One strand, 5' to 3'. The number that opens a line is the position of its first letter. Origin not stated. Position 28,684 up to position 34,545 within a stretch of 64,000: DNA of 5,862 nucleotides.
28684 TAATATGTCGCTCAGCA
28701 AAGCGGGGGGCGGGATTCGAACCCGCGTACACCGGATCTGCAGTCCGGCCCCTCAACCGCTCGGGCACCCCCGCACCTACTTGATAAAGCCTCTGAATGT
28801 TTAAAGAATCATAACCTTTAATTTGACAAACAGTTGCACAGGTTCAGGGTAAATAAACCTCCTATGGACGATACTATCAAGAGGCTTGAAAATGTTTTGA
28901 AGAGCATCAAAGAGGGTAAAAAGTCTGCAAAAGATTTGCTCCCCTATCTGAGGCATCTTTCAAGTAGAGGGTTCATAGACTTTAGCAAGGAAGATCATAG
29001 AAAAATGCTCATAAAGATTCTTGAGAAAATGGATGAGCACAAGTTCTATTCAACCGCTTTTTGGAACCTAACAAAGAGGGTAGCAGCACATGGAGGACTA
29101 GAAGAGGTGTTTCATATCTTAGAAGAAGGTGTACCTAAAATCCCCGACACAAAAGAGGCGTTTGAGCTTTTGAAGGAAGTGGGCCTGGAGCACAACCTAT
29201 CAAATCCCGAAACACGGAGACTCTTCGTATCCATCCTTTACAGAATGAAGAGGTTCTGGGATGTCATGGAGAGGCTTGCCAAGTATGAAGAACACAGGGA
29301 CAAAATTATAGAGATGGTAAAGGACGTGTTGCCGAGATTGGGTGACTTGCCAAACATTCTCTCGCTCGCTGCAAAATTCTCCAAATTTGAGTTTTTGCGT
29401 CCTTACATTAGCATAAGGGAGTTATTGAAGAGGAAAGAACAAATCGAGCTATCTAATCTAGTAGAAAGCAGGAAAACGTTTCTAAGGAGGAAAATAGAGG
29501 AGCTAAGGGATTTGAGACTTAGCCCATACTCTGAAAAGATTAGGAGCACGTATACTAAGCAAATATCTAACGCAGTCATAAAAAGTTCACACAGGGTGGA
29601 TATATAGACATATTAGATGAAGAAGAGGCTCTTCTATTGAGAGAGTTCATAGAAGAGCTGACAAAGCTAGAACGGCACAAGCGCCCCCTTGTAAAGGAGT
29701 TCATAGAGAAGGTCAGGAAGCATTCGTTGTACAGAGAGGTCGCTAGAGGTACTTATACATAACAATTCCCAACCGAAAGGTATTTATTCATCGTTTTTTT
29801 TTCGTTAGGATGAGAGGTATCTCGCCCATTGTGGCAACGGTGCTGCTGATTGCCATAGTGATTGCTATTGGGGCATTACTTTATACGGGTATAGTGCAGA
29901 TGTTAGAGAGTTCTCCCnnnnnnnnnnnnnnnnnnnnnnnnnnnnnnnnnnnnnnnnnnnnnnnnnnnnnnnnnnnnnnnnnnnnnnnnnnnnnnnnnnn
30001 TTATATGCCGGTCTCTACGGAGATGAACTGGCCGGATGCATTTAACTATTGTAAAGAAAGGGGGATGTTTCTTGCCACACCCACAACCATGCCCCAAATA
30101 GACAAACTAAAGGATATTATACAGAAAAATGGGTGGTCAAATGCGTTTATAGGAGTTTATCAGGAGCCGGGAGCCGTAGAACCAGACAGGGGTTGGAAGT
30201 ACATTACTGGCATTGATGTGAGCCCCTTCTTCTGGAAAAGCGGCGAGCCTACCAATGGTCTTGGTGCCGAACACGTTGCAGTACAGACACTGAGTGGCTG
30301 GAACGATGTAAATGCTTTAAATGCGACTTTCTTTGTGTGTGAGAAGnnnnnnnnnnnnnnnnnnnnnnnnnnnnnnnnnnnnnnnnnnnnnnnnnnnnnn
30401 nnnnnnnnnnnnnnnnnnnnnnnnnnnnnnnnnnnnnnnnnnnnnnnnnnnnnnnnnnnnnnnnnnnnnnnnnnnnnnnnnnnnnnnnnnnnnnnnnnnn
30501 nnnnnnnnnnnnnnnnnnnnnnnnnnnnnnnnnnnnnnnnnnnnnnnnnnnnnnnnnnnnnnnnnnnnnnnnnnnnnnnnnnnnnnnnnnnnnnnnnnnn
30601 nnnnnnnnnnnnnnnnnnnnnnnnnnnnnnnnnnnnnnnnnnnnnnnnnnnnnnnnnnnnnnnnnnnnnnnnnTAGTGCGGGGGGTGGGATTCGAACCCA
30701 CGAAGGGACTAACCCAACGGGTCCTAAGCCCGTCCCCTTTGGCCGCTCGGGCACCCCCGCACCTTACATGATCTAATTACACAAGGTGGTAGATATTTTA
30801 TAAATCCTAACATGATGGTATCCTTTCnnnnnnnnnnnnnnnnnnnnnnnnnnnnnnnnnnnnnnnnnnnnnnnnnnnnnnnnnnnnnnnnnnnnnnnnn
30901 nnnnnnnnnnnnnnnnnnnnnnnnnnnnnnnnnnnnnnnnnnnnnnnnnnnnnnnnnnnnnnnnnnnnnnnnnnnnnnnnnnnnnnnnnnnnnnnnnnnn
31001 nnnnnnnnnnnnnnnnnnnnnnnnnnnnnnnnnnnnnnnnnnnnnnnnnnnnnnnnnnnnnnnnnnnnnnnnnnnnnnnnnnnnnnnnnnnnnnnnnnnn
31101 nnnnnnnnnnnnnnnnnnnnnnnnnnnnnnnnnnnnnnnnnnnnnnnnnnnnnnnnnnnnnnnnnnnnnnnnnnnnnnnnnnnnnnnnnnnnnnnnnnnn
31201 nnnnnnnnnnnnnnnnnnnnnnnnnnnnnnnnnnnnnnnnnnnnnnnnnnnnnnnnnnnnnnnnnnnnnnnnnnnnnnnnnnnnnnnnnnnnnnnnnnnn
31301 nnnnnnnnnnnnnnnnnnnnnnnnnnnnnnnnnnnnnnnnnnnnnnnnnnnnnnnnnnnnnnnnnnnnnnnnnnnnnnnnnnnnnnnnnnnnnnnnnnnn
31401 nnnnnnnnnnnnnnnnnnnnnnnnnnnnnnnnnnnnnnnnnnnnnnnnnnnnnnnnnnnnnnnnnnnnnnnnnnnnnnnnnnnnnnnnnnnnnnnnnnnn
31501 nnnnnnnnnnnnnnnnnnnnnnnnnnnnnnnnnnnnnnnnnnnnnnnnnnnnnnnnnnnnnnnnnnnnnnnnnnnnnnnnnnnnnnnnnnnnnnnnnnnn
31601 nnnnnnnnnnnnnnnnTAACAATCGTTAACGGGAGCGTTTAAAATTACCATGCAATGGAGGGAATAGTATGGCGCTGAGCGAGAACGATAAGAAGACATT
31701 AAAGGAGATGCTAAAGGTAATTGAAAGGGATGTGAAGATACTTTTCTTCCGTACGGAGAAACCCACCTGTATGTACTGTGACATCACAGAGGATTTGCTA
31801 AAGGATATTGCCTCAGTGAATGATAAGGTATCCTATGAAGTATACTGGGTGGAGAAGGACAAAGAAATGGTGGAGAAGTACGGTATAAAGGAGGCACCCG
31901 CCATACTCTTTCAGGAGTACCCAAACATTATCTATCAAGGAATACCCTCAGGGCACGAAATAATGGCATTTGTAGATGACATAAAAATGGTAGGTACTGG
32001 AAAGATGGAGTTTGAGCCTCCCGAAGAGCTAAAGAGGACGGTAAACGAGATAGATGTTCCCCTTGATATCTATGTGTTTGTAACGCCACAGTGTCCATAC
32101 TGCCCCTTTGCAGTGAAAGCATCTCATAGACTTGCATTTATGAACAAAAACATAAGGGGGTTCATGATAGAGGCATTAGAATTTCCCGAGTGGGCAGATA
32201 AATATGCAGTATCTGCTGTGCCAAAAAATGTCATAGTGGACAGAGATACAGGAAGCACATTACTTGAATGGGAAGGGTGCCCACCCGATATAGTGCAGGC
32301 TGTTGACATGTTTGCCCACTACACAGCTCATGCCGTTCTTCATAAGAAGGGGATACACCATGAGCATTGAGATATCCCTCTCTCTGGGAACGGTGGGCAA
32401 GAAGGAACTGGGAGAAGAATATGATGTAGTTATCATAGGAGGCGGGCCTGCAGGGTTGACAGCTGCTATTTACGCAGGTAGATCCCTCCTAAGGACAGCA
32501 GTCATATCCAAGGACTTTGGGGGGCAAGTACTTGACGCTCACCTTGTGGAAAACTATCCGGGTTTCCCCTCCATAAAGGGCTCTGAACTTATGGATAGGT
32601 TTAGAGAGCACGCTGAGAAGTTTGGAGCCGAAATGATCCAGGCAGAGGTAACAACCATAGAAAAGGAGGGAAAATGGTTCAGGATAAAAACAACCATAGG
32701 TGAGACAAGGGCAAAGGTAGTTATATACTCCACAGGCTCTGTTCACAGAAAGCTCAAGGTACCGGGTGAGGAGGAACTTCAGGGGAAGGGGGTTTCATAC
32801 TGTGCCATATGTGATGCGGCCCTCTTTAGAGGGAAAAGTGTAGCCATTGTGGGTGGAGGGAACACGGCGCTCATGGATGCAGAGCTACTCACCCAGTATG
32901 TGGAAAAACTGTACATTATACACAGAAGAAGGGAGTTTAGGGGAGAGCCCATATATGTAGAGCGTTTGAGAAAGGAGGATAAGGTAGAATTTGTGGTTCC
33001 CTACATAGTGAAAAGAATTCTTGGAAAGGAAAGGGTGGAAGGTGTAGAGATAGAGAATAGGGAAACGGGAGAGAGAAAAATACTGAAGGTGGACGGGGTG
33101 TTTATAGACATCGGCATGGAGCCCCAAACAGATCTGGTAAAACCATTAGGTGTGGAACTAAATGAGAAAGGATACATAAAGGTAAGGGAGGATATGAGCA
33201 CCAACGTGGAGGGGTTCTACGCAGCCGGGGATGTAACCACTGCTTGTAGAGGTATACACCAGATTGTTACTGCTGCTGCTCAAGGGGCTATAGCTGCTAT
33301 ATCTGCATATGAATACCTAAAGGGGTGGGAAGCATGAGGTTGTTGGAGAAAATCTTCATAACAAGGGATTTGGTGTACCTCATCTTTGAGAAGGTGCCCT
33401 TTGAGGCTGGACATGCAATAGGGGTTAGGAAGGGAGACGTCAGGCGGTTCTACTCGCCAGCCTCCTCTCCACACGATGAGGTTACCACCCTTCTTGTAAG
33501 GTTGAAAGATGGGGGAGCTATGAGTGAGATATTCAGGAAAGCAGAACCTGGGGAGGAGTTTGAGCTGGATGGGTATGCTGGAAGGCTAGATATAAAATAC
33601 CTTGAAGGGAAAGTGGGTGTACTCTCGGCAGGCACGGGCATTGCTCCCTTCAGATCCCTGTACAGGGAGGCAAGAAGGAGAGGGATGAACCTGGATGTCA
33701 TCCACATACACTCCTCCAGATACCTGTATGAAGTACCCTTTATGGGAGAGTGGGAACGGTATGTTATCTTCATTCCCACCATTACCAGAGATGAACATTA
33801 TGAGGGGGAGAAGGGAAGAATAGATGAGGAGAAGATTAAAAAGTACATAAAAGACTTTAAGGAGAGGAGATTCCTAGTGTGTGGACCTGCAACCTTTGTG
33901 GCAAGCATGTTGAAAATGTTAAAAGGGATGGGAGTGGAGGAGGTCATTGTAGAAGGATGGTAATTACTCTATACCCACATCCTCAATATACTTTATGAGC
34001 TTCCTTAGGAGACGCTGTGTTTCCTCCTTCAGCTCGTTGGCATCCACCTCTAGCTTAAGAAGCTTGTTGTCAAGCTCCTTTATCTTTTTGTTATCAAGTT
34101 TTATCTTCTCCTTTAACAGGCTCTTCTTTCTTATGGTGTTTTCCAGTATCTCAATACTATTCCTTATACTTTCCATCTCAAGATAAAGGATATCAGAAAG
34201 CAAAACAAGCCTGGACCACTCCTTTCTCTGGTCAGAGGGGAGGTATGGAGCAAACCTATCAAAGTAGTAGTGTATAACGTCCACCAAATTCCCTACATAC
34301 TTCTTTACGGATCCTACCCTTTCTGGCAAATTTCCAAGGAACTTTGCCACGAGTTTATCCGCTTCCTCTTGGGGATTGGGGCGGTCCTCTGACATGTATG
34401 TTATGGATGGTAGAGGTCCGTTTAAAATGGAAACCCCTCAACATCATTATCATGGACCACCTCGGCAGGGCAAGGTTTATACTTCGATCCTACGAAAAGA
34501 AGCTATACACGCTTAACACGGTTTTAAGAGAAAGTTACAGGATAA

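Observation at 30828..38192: Dense thiol-disulfide redox cluster next to the lectin-pilin gene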

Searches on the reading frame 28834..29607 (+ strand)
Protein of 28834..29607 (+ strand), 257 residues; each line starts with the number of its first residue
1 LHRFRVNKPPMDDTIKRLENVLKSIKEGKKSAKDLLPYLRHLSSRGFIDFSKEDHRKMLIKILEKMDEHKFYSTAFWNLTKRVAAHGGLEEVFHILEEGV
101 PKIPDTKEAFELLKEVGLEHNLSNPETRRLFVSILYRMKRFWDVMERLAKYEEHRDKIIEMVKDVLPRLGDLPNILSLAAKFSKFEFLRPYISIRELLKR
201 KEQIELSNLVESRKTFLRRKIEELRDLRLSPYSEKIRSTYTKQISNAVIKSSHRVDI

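Call 4: search_protein_families(library=pfam, proteins=[window:28834-29607:+], max_evalue=0.01)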
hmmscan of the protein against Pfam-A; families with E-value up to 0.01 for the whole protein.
window:28834-29607:+ (257 aa): 0 families

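Call 74: search_protein_families(library=ncbifam, proteins=[window:28834-29607:+], max_evalue=1)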
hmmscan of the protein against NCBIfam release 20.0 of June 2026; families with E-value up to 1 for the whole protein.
window:28834-29607:+ (257 aa): 2 families
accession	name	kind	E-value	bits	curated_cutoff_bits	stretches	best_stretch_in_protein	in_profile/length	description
NF033444.1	BREX_PglZ_5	exception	0.018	13.1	250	1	52-181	123-250/704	BREX-5 system phosphatase PglZ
NF008757.0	PRK11788.1-5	equivalog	0.14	11.3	363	1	53-120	262-329/388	lipopolysaccharide assembly protein LapB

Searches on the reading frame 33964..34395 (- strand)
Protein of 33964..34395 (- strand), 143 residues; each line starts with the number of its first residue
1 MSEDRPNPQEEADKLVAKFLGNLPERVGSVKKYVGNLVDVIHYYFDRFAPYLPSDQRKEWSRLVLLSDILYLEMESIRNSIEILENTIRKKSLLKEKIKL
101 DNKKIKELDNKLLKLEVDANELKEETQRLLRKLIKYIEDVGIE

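Call 3: search_protein_families(library=pfam, proteins=[window:33964-34395:-], max_evalue=0.01)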
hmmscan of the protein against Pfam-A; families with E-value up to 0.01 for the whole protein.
window:33964-34395:- (143 aa): 1 family
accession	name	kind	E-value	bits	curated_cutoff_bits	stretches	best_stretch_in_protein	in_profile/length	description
PF03087.19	BPS1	-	0.0013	19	23.5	1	62-135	159-230/238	Protein BPS1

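Call 74: search_protein_families(library=ncbifam, proteins=[window:33964-34395:-], max_evalue=1)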
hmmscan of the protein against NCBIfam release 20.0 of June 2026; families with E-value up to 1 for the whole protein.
window:33964-34395:- (143 aa): 5 families
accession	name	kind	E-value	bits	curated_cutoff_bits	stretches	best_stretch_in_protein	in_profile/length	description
TIGR02231.1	TIGR02231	subfamily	0.008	14.9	112.6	1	70-141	36-108/524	mucoidy inhibitor MuiA family protein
NF040935.1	helicase_Hel308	equivalog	0.024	12.8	1200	1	77-136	253-312/704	ATP-dependent DNA helicase Hel308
NF010177.0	PRK13656.1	subfamily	0.073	11.7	403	1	82-138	299-354/398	enoyl-[acyl-carrier-protein] reductase FabV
TIGR04527.1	mycoplas_twoTM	subfamily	0.24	11.1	125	0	75-140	57-126/248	MG_279/MG_280 family protein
NF033885.1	conj_TraP_IncI1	equivalog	0.42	10.3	135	1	74-123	95-141/217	conjugal transfer protein TraP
